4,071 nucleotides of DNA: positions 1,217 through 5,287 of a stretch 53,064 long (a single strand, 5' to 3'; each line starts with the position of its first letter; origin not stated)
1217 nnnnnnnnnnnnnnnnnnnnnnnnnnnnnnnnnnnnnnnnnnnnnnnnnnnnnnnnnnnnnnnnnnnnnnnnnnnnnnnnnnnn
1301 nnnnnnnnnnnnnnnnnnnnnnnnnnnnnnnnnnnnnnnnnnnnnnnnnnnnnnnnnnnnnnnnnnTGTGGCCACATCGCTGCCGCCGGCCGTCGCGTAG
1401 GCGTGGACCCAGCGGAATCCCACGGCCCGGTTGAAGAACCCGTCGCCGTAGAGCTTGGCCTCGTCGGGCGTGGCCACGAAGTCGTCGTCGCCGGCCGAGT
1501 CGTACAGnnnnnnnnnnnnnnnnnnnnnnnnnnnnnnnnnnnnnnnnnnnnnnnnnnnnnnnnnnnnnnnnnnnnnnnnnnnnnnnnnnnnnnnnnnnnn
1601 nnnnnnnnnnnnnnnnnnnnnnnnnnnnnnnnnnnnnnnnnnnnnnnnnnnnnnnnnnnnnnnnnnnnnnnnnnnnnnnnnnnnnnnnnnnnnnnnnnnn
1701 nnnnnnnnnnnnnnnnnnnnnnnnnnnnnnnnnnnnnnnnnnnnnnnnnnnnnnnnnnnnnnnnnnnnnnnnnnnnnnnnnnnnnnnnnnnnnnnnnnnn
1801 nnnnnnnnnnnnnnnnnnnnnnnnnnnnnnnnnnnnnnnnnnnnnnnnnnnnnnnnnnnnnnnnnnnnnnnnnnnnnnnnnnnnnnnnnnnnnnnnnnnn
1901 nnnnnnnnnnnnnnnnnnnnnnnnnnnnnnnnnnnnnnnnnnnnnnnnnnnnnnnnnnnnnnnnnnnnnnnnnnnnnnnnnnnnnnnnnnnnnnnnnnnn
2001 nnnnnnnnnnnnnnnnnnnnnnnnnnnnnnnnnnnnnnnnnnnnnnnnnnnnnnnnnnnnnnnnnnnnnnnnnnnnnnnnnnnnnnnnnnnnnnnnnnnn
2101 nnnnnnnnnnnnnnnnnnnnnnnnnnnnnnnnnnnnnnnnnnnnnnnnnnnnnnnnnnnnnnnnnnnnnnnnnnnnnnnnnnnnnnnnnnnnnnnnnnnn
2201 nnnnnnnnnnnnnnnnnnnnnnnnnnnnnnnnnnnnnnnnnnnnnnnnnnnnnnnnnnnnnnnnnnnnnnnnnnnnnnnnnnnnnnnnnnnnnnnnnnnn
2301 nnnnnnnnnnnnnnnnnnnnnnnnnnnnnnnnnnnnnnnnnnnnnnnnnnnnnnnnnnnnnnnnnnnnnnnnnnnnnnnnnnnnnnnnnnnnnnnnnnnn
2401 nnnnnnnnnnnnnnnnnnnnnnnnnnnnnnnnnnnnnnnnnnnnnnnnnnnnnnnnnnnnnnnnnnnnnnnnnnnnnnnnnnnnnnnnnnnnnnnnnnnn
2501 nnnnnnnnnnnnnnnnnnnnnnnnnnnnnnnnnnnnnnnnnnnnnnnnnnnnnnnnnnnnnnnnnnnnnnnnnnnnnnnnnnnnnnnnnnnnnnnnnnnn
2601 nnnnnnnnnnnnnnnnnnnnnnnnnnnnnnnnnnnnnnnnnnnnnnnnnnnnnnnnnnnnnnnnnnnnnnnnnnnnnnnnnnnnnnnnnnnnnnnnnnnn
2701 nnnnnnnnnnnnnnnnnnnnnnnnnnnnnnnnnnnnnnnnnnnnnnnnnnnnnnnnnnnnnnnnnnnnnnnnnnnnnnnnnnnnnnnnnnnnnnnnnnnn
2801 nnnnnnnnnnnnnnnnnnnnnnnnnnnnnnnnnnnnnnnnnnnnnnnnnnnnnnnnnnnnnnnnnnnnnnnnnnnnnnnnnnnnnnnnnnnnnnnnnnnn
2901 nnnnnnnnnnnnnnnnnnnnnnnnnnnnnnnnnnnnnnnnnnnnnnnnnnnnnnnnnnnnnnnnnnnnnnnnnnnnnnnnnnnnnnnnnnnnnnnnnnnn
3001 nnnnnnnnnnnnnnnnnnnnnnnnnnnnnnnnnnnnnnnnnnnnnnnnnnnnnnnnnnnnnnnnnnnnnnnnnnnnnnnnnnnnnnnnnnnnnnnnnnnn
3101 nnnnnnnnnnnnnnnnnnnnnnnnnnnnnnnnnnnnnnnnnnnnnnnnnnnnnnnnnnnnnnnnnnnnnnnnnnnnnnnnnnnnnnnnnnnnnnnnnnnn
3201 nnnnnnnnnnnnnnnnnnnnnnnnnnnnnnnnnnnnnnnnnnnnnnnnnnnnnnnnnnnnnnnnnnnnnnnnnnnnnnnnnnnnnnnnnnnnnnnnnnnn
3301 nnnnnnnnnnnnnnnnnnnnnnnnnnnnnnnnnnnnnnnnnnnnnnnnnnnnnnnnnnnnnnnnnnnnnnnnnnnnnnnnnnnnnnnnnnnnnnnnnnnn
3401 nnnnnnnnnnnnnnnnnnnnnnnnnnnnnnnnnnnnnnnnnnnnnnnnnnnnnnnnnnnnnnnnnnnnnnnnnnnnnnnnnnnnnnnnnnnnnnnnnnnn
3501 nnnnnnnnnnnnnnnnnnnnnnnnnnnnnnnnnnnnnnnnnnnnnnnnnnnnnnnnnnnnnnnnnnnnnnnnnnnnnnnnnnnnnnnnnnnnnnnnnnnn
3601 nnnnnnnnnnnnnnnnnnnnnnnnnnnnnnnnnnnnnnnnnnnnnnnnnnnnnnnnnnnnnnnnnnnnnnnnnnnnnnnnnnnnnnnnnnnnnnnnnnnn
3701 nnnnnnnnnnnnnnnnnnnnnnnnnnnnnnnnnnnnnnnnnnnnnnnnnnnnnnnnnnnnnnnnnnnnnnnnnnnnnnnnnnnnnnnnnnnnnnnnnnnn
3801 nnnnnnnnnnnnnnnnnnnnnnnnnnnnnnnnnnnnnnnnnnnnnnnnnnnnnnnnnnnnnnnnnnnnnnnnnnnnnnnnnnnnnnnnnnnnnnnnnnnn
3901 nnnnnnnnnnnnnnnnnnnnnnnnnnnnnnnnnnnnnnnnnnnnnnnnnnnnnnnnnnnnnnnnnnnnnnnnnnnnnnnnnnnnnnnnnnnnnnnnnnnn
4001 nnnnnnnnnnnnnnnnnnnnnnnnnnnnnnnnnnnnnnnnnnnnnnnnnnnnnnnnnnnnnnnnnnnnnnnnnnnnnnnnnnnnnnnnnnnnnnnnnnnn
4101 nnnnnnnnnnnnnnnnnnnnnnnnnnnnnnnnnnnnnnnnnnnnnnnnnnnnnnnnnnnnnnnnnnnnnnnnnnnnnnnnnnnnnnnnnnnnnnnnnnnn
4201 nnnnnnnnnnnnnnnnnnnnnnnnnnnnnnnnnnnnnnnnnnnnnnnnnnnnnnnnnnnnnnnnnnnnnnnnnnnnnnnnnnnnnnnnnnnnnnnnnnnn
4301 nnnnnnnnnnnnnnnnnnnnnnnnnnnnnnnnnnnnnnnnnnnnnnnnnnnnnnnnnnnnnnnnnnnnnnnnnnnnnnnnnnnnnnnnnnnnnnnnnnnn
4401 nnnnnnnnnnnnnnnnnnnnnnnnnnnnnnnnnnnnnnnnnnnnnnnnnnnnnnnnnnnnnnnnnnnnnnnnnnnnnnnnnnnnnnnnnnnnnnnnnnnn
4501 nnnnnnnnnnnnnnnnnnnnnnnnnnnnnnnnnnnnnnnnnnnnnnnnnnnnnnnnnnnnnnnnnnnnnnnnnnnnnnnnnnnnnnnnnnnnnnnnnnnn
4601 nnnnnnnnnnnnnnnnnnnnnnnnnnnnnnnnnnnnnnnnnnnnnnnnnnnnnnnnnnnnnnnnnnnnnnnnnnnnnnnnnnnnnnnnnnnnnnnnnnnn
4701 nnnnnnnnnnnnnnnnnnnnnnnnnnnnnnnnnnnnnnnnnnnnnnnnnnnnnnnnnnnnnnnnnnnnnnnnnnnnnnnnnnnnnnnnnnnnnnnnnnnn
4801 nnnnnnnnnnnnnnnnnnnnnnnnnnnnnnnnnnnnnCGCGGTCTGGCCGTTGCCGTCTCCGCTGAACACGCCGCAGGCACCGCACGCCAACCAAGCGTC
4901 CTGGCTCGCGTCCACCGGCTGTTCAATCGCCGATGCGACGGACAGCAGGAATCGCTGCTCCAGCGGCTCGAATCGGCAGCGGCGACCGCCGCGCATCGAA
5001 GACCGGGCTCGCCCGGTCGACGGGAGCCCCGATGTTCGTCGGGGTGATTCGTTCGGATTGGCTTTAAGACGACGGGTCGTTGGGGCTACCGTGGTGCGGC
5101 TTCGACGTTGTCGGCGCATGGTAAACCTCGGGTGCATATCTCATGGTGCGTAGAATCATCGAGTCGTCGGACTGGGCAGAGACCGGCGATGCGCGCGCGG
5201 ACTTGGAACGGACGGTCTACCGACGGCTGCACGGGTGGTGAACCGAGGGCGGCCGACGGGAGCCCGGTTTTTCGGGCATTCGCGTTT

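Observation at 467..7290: Shared C-terminal module built from 47/48-aa acidic repeats, a candidate new anchoring or secretion domain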

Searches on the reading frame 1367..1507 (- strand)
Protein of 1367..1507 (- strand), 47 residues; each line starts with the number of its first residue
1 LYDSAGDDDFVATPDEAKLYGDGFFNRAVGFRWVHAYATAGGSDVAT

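Call 27: search_solved_structures(query=A3, max_evalue=10, show_alignments=3)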
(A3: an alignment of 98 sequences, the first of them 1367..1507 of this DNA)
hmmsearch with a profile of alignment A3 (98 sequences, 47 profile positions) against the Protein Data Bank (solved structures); distinct sequences matched with E-value up to 10: 2.
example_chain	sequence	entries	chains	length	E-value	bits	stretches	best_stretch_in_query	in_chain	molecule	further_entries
6rd4_7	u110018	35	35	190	0.082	16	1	12-29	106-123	Mitochondrial ATP synthase associated protein ASA7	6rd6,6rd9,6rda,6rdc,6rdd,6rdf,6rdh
1z41_A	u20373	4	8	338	0.72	13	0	15-45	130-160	Probable NADH-dependent flavin oxidoreductase yqjM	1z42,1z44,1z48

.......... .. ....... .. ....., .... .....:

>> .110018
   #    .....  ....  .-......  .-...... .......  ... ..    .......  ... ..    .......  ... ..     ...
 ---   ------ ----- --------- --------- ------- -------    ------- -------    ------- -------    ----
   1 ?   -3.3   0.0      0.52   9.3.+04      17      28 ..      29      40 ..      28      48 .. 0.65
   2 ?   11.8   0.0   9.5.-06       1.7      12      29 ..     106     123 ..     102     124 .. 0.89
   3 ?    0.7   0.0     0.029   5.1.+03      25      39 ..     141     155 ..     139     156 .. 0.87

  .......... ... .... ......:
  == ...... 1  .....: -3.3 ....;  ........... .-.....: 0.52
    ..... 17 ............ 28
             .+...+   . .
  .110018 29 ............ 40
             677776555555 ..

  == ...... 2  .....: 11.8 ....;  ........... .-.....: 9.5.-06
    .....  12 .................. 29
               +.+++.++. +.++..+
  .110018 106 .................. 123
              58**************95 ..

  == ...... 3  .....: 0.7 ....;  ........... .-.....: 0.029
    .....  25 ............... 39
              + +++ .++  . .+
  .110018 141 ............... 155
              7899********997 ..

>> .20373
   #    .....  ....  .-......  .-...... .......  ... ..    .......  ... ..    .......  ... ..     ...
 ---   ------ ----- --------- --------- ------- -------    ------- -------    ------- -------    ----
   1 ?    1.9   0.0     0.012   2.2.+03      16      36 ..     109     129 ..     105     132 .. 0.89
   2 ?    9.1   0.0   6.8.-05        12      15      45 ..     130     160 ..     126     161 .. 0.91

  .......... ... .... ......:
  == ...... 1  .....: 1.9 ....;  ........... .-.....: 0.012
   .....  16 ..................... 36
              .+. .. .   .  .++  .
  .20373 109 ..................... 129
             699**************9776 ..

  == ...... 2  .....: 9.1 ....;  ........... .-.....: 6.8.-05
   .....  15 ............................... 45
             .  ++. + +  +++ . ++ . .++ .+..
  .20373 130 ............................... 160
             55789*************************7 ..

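Call 41: search_protein_representatives(alignment_id=A3)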
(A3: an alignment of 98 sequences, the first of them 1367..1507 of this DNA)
Query: 98 sequences, 47 profile positions. Proteins with E-value up to 0.001 (for the whole library): 3086; up to 1e-10: 2436; up to 1e-30: 1270. The best 150 are listed.
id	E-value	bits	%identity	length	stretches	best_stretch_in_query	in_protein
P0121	4.0e-203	673.4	-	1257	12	1-47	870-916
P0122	5.8e-202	669.7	-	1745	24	1-47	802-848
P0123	3.5e-199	660.7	-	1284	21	1-47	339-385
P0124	1.5e-198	658.7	-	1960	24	1-44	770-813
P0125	1.6e-191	636.2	-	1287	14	1-47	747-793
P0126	4.3e-191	634.9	-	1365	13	1-46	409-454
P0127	6.6e-191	634.2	-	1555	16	1-46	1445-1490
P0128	8.3e-187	621.1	-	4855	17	1-47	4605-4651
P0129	5.1e-186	618.6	-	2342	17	1-47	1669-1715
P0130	1.7e-175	584.9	-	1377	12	1-46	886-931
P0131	2.4e-171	571.6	-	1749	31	1-46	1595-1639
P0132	1.1e-170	569.6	-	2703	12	1-47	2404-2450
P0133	8.7e-170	566.6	-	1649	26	1-47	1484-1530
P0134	2.3e-167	558.9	-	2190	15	1-47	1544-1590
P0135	4.2e-166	554.8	-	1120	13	1-46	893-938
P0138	4.8e-157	525.9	-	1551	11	1-47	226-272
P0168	4.3e-132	446.0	-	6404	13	1-47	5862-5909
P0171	5.0e-131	442.6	-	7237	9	2-47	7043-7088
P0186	9.3e-125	422.5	-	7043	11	1-47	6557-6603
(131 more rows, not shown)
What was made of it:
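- The family is large: 3,086 clusters at E <= 1e-3 and 1,270 at E <= 1e-30 (call 41).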

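Call 71: list_cluster_members(proteins=[P0121, P0122, P0123, P0128, P0131, P0168, P0171, P0186, P0138, P0126])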
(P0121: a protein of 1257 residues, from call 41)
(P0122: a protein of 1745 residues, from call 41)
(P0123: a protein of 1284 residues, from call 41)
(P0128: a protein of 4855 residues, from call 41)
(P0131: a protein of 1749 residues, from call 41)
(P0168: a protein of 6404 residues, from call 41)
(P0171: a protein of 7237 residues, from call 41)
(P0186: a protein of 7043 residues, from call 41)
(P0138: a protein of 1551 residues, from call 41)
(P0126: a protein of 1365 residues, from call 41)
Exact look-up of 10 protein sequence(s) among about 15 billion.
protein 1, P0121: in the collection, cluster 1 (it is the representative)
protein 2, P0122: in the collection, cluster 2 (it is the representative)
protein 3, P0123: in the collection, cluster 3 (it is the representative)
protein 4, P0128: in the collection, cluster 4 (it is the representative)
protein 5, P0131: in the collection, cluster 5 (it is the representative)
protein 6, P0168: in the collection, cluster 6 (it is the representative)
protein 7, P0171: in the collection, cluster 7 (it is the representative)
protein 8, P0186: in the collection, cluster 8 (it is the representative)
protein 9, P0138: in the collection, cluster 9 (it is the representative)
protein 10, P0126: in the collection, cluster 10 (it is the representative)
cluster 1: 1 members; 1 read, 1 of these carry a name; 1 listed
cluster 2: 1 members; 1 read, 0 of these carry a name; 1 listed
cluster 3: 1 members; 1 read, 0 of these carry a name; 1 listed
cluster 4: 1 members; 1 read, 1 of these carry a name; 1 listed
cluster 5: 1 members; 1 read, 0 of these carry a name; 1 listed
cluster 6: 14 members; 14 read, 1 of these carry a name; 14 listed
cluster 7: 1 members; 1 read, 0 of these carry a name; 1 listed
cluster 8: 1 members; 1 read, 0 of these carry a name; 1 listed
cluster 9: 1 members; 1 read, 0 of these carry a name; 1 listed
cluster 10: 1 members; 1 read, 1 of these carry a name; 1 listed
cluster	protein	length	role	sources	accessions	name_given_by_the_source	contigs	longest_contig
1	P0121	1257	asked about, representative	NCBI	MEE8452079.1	MAG: hypothetical protein V3R99_09200, partial [Thermoguttaceae bacterium]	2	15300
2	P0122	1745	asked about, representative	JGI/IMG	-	-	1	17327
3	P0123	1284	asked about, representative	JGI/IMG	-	-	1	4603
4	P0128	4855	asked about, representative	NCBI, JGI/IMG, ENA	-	autotransporter-associated beta strand protein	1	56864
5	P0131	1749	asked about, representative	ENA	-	-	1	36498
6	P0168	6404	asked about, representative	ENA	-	-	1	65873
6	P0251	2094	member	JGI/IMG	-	hypothetical protein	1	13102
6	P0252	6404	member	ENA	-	-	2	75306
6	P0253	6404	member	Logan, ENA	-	-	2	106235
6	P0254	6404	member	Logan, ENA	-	-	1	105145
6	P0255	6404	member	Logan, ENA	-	-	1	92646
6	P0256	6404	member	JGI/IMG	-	-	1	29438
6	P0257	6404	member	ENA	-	-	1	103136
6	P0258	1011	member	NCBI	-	-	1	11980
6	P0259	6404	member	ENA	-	-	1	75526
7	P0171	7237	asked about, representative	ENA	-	-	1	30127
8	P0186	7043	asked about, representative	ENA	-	-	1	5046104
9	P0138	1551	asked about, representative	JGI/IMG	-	-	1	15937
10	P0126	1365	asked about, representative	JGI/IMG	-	hypothetical protein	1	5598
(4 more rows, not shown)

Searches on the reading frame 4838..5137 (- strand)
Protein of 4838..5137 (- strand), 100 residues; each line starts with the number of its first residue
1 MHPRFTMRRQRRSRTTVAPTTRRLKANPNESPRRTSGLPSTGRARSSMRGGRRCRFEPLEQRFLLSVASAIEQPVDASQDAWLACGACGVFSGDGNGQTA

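Call 69: search_protein_families(library=ncbifam, proteins=[window:4838-5137:-], max_evalue=1)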
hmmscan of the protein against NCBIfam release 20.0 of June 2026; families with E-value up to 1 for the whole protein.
window:4838-5137:- (100 aa): 1 family
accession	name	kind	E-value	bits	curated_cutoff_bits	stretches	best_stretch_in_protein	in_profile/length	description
NF012209.1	LEPR-8K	domain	0.00087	18.8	17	1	55-66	2-13/24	LEPR-XLL domain-containing protein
